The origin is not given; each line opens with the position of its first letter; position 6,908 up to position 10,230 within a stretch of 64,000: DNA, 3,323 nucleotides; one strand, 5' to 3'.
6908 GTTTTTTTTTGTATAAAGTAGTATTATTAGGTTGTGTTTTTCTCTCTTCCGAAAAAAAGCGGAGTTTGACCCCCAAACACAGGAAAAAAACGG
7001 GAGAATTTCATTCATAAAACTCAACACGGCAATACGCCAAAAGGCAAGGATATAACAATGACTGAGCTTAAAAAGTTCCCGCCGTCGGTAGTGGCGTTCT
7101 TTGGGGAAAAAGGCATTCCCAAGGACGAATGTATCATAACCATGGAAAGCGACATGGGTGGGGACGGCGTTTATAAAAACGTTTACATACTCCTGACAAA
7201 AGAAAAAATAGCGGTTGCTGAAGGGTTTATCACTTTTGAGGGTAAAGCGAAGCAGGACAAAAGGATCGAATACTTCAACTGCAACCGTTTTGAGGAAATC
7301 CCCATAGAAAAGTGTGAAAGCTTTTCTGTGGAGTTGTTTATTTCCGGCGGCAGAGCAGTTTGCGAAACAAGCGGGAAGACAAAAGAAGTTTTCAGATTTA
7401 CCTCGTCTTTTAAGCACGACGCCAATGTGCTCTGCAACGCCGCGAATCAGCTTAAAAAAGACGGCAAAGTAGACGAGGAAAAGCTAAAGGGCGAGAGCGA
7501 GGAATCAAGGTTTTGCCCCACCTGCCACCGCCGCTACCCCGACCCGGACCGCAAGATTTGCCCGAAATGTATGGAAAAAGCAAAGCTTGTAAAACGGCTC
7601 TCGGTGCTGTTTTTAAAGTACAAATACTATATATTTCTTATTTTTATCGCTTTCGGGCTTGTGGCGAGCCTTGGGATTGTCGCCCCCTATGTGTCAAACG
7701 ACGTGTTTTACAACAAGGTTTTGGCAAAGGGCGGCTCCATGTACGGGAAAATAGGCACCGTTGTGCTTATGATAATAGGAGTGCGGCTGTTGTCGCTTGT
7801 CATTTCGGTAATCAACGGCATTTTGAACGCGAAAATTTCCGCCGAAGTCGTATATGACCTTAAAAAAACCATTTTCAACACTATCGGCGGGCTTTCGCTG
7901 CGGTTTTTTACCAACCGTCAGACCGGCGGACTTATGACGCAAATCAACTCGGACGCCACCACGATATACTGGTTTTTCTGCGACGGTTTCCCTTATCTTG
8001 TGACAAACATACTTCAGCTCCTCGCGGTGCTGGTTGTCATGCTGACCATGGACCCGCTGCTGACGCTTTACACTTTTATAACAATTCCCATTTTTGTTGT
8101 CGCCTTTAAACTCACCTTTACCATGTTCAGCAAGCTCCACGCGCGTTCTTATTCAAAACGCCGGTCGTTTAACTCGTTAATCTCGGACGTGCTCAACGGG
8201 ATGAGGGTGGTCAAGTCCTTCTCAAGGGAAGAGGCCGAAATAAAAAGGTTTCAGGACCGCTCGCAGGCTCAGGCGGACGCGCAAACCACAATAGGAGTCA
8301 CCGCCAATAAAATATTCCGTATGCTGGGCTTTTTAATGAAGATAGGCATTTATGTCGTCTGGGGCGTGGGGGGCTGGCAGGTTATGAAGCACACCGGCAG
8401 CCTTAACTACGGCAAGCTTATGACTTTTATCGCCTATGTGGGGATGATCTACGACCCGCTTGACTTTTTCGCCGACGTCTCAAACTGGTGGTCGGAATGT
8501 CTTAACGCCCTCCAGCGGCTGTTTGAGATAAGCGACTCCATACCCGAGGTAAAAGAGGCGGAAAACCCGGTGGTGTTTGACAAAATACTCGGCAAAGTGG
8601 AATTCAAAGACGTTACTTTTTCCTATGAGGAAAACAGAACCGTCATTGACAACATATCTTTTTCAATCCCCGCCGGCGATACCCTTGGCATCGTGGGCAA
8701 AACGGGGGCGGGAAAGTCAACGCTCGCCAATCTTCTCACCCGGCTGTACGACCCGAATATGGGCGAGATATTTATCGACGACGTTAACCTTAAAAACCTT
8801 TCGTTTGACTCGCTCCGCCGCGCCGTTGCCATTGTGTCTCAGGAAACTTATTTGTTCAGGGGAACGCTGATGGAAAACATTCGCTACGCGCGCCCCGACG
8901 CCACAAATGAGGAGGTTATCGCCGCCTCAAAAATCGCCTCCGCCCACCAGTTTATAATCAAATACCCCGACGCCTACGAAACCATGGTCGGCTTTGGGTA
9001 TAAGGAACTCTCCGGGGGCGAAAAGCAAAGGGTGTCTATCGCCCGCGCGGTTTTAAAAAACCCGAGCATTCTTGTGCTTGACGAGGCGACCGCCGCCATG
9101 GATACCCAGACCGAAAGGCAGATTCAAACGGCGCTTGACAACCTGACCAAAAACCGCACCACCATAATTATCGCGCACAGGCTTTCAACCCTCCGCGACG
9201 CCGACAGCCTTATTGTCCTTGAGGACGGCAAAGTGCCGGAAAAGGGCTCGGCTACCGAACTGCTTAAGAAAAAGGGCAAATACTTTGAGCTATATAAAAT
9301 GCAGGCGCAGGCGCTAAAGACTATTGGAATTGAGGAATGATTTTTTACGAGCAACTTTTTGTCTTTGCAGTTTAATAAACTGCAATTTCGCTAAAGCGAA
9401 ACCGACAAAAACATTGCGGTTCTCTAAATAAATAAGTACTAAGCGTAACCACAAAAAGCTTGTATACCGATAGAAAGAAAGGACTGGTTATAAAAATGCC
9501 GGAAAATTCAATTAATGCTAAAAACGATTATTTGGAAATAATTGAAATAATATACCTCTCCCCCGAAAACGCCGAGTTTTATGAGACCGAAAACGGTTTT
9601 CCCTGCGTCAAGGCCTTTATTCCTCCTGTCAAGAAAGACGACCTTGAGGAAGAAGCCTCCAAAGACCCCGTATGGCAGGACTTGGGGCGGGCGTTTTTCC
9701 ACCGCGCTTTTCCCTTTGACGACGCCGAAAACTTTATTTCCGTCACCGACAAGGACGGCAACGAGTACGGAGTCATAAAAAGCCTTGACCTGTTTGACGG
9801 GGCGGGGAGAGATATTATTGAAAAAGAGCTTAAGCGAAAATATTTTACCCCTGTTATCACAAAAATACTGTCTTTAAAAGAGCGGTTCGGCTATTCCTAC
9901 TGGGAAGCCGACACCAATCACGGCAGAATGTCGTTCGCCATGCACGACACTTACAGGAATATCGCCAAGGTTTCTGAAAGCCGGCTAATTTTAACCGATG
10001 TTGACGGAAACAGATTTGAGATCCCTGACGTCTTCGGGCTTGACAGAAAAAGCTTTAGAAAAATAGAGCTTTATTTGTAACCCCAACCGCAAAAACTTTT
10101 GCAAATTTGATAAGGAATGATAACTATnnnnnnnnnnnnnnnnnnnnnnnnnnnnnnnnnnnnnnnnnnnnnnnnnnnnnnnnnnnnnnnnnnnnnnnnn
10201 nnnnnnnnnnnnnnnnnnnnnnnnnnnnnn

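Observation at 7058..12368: ABC exporter pair in which both halves carry an N-terminal cytoplasmic domain ending in a C4 zinc ribbon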

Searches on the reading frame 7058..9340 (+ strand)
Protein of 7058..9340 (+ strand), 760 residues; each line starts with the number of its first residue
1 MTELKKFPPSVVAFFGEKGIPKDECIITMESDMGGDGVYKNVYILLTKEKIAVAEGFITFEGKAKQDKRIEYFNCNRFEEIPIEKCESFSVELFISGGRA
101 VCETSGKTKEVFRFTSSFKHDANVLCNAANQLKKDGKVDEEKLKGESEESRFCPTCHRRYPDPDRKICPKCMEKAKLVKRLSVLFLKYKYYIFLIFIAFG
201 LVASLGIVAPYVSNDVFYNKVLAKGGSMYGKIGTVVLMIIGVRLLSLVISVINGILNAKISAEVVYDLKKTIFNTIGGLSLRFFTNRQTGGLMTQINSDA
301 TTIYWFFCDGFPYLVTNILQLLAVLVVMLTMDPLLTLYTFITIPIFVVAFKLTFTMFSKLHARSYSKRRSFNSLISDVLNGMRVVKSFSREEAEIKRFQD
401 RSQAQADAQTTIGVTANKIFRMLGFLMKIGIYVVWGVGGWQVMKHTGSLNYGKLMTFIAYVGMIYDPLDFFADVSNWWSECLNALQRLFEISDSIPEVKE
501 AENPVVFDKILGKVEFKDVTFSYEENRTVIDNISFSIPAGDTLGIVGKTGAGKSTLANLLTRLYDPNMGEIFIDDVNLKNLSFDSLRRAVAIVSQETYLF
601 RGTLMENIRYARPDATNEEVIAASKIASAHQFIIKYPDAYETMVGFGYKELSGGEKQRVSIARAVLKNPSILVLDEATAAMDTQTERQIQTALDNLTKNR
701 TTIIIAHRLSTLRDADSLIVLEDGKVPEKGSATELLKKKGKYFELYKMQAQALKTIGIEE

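Call 7: search_protein_families(library=pfam, proteins=[window:7058-9340:+], max_evalue=1)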
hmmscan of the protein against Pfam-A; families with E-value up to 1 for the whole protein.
window:7058-9340:+ (760 aa): 21 families
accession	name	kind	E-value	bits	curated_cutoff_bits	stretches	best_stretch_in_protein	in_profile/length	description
PF00005.33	ABC_tran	-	1.3e-31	110.5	25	1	531-679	2-137/137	ABC transporter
PF00664.28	ABC_membrane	-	3.8e-31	109.2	28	1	194-467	3-273/274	ABC transporter transmembrane region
PF02463.25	SMC_N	-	7.5e-08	32.5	40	1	643-720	129-210/220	RecF/RecN/SMC N terminal domain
PF00004.35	AAA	-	0.0035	18.2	21.2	1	658-714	47-116/131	ATPase family associated with various cellular activities (AAA)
PF09818.15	ABC_ATPase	-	0.0045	16.5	23.2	1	629-690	137-197/283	P-loop domain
PF13401.12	AAA_22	-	0.0055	17.5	27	1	545-595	10-59/130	AAA domain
PF03193.22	RsgA_GTPase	-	0.0055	17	30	1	519-570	86-136/174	RsgA GTPase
PF00270.35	DEAD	-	0.006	16.8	26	1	539-703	13-154/167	DEAD/DEAH box helicase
PF13238.12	AAA_18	-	0.0061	17.5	29.4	1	544-585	2-41/128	AAA domain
PF01935.23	DUF87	-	0.0087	16.6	23.2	1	543-568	26-53/220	Helicase HerA, central domain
PF01926.29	MMR_HSR1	-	0.009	16.6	21.9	1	543-562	2-21/113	50S ribosome-binding GTPase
PF12773.13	DZR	-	0.026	15.1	27.3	1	148-176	10-35/45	Double zinc ribbon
PF23475.1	zf-Tbcl_FmdE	-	0.026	14.4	23.2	1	151-174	8-31/35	FmdE treble clef zinc finger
PF13558.12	SbcC_Walker_B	-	0.03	15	27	1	650-693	32-88/90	SbcC/RAD50-like, Walker B motif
PF19263.5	DUF5906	-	0.039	15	27.6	1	545-596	1-54/114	Family of unknown function (DUF5906)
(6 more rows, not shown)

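Call 8: search_protein_families(library=ncbifam, proteins=[window:7058-9340:+], max_evalue=0.1)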
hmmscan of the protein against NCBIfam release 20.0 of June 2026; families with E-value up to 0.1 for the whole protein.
window:7058-9340:+ (760 aa): 198 families (the best 25 are shown)
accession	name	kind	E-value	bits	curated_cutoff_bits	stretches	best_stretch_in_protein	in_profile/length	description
NF052233.1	CphA_assoc_ABC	equivalog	5.4e-146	488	880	1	108-753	99-747/766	cyanophycin metabolism-associated ABC transporter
TIGR02203.1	MsbA_lipidA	equivalog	2.6e-125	419.1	602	1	179-751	3-571/572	lipid A export permease/ATP-binding protein MsbA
NF010178.0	PRK13657.1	equivalog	5.9e-115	384.9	733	1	230-750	53-571/588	glucan ABC transporter ATP-binding protein/ permease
TIGR02204.1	MsbA_rel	hypoth_equivalog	1.3e-110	370.8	780.4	1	188-749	16-575/576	ABC transporter, permease/ATP-binding protein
NF045513.1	HepA_fam_ABC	equivalog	1.5e-110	370.5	725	1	219-749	81-609/610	heterocyst formation ABC transporter subunit HepA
TIGR00958.1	3a01208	subfamily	2.4e-107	360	874.6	1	174-745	145-710/711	antigen peptide transporter 2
TIGR01846.1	type_I_sec_HlyB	subfamily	4.6e-103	345.8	725.55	1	185-750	134-693/694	type I secretion system permease/ATPase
NF008381.0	PRK11176.1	equivalog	2.9e-102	343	867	1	234-750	66-580/582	lipid A ABC transporter ATP-binding protein/permease MsbA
TIGR01192.1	chvA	subfamily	1e-93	315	585.4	1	189-748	18-569/585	glucan export ABC transporter ATP-binding protein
TIGR03796.1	NHLM_micro_ABC1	equivalog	1.7e-93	314.1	853.3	1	188-745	153-708/710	NHLP family bacteriocin export ABC transporter peptidase/permease/ATPase subunit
NF008055.0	PRK10789.1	equivalog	1.9e-87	294.1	845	1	180-750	6-572/590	SmdA family multidrug ABC transporter permease/ATP-binding protein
TIGR03375.1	type_I_sec_LssB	subfamily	2.1e-86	290.7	693.1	1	128-739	92-692/696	type I secretion system permease/ATPase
TIGR01193.1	bacteriocin_ABC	subfamily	4e-83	280.2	523.85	1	173-747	139-707/708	peptide cleavage/export ABC transporter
TIGR02857.1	CydD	equivalog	7.3e-81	272.7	435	1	226-721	37-529/529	thiol reductant ABC exporter subunit CydD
NF008056.1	PRK10790.1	equivalog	1.9e-80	271.1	746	1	178-750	11-576/584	SmdB family multidrug efflux ABC transporter permease/ATP-binding protein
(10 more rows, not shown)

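Call 89: search_protein_families(library=padloc, proteins=[window:7058-9340:+], max_evalue=0.00001)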
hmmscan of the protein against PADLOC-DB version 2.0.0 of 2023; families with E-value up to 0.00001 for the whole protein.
window:7058-9340:+ (760 aa): 2 families
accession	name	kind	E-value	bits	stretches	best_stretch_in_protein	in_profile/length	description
PDLC04135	mad3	-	1.1e-32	112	2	649-727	262-341/374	mads_3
PDLC04140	mad8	-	3.3e-13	47.9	1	527-713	14-238/314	mads_8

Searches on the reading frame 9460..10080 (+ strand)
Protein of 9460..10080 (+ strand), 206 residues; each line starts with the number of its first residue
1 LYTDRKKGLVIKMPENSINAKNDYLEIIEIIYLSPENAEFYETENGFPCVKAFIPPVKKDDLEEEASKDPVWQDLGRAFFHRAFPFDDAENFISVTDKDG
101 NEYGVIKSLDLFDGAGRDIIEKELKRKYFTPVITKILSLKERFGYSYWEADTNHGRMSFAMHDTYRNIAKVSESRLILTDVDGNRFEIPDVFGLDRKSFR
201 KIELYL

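Call 7: search_protein_families(library=pfam, proteins=[window:9460-10080:+], max_evalue=1)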
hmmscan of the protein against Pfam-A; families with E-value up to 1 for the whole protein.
window:9460-10080:+ (206 aa): 2 families
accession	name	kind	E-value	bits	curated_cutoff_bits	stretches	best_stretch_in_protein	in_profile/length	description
PF08909.16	DUF1854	-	2.2e-35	121.8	26.8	1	81-203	7-128/130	Domain of unknown function (DUF1854)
PF21083.2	ZapC_N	-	0.02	15.5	27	0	147-191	9-53/88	Cell-division protein ZapC, N-terminal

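Call 8: search_protein_families(library=ncbifam, proteins=[window:9460-10080:+], max_evalue=0.1)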
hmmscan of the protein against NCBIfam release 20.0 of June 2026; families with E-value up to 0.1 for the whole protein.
window:9460-10080:+ (206 aa): 2 families
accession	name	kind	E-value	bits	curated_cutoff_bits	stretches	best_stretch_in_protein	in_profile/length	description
NF052234.1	CphA_assoc_prot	equivalog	4.2e-23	81.8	150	1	82-206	28-152/152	cyanophycin metabolism-associated DUF1854 family protein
NF011747.0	PRK15200.1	equivalog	0.041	13.3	210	1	70-140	84-149/177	type 1 fimbrial protein subunit FimI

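Call 11: search_solved_structures(query=window:9460-10080:+, max_evalue=1)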
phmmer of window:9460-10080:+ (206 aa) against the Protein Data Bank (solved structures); distinct sequences matched with E-value up to 1: 0.

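Call 41: search_solved_structures(query=A4, max_evalue=10)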
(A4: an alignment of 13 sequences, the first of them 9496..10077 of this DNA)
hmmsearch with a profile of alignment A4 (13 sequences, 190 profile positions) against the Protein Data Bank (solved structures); distinct sequences matched with E-value up to 10: 4.
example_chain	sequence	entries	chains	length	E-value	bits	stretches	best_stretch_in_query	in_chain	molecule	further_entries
3ugo_A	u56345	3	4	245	1.4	11.7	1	61-126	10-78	RNA polymerase sigma factor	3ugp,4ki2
1ku2_A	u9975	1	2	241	1.5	11.5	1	61-126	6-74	sigma factor sigA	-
4f0d_A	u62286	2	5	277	1.6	11.5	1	10-36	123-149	Poly [ADP-ribose] polymerase 16 | Protein mono-ADP-ribosyltransferase PARP16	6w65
6hxr_A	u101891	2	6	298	1.7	11.4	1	10-36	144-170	Mono [ADP-ribose] polymerase PARP16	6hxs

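Call 68: search_dna_similar(query=window:9496-10077:+, collection=plasmids, mode=protein, max_evalue=0.001, max_rows=20)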
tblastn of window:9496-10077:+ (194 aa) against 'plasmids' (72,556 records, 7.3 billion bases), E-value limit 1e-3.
No match.

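Call 89: search_protein_families(library=padloc, proteins=[window:9496-10080:+], max_evalue=0.00001)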
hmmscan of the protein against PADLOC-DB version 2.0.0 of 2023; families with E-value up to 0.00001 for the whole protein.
window:9496-10080:+ (194 aa): 0 families
